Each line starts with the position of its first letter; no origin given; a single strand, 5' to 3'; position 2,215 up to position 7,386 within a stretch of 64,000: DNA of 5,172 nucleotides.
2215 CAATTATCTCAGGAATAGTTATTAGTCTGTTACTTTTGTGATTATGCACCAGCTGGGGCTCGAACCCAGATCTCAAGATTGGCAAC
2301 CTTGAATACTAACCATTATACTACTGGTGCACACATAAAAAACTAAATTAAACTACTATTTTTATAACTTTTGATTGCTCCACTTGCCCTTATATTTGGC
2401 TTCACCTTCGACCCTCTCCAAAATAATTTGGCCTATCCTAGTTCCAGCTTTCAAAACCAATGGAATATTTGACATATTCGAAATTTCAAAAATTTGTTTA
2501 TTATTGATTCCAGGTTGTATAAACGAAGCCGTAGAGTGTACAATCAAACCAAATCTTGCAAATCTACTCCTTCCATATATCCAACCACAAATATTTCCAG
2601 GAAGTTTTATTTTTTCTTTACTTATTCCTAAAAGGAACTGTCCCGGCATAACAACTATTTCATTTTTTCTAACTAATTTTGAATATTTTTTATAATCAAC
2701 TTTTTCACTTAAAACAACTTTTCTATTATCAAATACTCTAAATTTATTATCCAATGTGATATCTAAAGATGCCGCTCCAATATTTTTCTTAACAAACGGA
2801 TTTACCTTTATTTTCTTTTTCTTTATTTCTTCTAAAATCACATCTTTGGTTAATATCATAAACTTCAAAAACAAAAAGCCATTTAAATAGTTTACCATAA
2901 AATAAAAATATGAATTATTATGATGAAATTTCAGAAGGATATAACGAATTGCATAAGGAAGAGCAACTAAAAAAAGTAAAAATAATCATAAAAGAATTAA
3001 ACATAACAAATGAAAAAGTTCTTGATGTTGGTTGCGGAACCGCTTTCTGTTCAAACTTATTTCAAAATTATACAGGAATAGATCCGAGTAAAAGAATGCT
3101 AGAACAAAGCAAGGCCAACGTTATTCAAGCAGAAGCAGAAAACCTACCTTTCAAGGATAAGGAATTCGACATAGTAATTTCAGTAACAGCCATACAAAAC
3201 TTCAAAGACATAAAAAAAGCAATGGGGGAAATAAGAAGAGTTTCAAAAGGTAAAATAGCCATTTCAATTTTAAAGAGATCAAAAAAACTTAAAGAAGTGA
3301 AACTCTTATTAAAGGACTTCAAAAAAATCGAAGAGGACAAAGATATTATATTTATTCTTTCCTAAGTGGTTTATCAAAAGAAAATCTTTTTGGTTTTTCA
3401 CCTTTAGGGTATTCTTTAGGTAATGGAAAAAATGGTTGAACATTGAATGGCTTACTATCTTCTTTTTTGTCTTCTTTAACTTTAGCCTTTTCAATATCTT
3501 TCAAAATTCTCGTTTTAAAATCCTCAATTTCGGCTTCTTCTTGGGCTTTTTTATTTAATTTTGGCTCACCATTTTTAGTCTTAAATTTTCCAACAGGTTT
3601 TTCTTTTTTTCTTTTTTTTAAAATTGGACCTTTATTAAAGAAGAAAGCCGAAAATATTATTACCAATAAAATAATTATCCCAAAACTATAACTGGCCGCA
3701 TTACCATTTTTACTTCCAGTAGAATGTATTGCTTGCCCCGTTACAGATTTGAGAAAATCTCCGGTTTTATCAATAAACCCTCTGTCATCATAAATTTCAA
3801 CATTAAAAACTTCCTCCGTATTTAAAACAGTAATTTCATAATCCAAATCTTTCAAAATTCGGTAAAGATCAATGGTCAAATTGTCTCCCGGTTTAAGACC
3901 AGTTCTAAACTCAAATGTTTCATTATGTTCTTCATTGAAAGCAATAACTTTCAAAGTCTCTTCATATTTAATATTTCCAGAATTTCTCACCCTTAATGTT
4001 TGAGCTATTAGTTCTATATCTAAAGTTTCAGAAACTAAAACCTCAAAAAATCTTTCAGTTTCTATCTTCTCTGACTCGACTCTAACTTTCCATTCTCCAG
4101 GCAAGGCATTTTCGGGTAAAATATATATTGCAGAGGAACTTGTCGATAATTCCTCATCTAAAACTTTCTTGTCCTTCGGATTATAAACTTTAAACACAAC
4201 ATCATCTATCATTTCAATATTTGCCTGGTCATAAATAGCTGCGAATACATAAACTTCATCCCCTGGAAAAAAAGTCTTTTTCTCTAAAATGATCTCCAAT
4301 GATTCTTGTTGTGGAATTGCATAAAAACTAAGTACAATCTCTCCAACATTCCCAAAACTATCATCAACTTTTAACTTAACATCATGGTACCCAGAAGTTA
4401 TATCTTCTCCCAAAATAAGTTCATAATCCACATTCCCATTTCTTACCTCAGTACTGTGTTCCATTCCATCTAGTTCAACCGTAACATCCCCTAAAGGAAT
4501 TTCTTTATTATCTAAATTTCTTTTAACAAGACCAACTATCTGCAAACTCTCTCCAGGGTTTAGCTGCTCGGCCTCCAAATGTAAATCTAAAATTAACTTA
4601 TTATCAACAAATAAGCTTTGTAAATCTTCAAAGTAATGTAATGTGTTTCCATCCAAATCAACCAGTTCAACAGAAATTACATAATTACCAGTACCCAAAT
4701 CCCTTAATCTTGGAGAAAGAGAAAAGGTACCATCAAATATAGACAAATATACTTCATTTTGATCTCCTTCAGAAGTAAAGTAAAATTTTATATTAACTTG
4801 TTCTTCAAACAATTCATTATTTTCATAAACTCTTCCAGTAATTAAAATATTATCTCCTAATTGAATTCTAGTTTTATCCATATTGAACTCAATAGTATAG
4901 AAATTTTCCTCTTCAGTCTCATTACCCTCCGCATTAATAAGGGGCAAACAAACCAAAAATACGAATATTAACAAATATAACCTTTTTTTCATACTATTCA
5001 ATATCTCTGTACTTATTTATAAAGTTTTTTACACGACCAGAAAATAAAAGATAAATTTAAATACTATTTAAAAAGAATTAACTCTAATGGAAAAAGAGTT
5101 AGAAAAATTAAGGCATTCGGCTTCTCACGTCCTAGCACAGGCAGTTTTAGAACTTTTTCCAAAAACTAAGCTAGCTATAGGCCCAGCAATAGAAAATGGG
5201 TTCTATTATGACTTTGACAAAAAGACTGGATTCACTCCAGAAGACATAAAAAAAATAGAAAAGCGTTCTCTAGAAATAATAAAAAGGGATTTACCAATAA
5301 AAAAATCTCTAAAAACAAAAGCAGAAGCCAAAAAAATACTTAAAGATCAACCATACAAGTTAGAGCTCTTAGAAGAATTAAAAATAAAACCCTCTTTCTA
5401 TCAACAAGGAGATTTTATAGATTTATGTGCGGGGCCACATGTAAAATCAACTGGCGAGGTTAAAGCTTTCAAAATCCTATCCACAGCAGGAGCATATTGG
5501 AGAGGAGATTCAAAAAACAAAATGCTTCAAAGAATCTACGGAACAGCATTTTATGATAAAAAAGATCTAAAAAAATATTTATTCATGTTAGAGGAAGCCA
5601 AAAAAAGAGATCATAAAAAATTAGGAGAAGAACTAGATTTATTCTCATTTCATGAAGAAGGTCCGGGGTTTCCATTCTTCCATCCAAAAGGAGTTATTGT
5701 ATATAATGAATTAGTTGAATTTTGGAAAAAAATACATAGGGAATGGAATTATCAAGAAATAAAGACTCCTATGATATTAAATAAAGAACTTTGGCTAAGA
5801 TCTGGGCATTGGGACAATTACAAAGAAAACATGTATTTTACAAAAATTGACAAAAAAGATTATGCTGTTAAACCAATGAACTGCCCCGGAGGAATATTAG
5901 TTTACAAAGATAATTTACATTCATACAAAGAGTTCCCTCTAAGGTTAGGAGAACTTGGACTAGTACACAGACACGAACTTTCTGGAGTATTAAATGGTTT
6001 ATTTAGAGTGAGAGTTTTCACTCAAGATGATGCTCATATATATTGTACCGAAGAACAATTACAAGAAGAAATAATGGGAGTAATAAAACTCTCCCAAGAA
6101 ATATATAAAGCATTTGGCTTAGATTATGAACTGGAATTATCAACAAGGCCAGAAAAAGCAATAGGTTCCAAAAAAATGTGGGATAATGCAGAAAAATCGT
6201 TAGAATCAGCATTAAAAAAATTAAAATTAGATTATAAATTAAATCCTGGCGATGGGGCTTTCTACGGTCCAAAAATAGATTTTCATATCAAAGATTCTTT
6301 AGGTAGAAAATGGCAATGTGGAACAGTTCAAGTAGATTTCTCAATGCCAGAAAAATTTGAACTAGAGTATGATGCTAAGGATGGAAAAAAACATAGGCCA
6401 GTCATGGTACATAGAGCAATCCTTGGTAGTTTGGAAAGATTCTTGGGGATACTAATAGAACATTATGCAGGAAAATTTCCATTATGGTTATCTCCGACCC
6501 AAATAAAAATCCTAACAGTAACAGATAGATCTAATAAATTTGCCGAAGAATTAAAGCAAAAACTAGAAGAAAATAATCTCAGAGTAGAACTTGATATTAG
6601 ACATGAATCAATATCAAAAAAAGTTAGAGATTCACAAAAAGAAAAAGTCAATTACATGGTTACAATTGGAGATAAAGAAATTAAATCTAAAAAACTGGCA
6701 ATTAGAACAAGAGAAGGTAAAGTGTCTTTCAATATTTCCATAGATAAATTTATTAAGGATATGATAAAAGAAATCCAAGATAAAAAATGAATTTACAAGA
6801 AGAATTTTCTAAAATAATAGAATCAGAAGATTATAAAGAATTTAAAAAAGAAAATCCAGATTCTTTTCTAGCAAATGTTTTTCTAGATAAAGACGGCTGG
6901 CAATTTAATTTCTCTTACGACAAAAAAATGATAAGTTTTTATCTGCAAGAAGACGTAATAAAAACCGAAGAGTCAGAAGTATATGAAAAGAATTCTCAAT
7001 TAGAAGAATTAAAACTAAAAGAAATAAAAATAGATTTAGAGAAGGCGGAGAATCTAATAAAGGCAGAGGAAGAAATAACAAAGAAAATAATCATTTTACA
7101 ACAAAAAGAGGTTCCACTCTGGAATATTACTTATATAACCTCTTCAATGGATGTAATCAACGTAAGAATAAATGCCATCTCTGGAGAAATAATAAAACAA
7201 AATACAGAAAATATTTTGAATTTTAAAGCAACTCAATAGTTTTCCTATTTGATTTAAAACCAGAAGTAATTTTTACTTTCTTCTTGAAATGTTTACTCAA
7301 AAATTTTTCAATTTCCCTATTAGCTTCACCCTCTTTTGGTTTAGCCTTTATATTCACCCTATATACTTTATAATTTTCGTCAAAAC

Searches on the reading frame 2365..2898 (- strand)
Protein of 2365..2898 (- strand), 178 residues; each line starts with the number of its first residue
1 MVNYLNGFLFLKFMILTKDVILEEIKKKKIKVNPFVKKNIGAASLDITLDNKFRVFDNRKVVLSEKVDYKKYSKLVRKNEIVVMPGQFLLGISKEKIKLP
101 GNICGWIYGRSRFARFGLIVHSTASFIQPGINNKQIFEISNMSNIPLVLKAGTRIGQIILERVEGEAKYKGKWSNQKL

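Call 15: search_protein_families(library=pfam, proteins=[window:2365-2898:-], max_evalue=0.001)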
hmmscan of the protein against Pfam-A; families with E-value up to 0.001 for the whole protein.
window:2365-2898:- (178 aa): 3 families
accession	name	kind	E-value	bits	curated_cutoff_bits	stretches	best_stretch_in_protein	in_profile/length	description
PF22769.1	DCD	-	6.1e-40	137.2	27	1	15-163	1-153/153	dCTP deaminase-like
PF00692.24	dUTPase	-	2e-06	28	22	1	80-164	23-105/129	dUTPase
PF22569.1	DCD_C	-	0.00053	19.8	22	1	56-166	53-168/192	2'-deoxycytidine 5'-triphosphate deaminase (DCD), C-terminal domain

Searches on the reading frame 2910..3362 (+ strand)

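Call 15: search_protein_families(library=pfam, proteins=[window:2910-3362:+], max_evalue=0.001)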
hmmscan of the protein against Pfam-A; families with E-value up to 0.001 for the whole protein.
window:2910-3362:+ (151 aa): 8 families
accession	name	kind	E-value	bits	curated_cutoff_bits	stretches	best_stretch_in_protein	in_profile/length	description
PF08241.18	Methyltransf_11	-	2.7e-18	66.8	21.2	1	38-113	1-88/95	Methyltransferase domain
PF13649.12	Methyltransf_25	-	1.7e-14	54.7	27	1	37-113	1-94/97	Methyltransferase domain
PF13847.12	Methyltransf_31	-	5.7e-14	52.5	27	1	34-127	4-118/145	Methyltransferase domain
PF13489.12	Methyltransf_23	-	9.7e-10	38.8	27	1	31-124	20-122/164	Methyltransferase domain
PF01209.24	Ubie_methyltran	-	1.5e-09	38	20.1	1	24-126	38-157/233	ubiE/COQ5 methyltransferase family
PF08242.18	Methyltransf_12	-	1.5e-08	35.6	30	1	38-111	1-91/98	Methyltransferase domain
PF05148.21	Methyltransf_8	-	3.1e-07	30.9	27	1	9-140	46-176/219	Hypothetical methyltransferase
PF07021.18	MetW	-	1.6e-05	25.1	21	1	26-116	6-106/193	Methionine biosynthesis protein MetW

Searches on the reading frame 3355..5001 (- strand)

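Call 15: search_protein_families(library=pfam, proteins=[window:3355-5001:-], max_evalue=0.001)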
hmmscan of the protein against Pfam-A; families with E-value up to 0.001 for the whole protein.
window:3355-5001:- (549 aa): 1 family
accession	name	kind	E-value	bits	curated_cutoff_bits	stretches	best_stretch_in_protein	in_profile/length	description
PF01835.25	MG2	-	3.1e-05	24.7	32.8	1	239-316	6-91/96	MG2 domain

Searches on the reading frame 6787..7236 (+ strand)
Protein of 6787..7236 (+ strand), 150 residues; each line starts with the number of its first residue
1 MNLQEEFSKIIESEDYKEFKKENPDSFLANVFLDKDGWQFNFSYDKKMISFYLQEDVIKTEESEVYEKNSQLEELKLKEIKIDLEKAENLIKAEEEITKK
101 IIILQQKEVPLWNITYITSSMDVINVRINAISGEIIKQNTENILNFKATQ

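Call 15: search_protein_families(library=pfam, proteins=[window:6787-7236:+], max_evalue=0.001)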
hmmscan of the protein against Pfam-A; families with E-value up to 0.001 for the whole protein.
window:6787-7236:+ (150 aa): 1 family
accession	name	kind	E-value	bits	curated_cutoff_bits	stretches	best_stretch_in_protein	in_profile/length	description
PF03413.25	PepSY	-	0.00011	22.8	24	1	81-138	1-59/60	Peptidase propeptide and YPEB domain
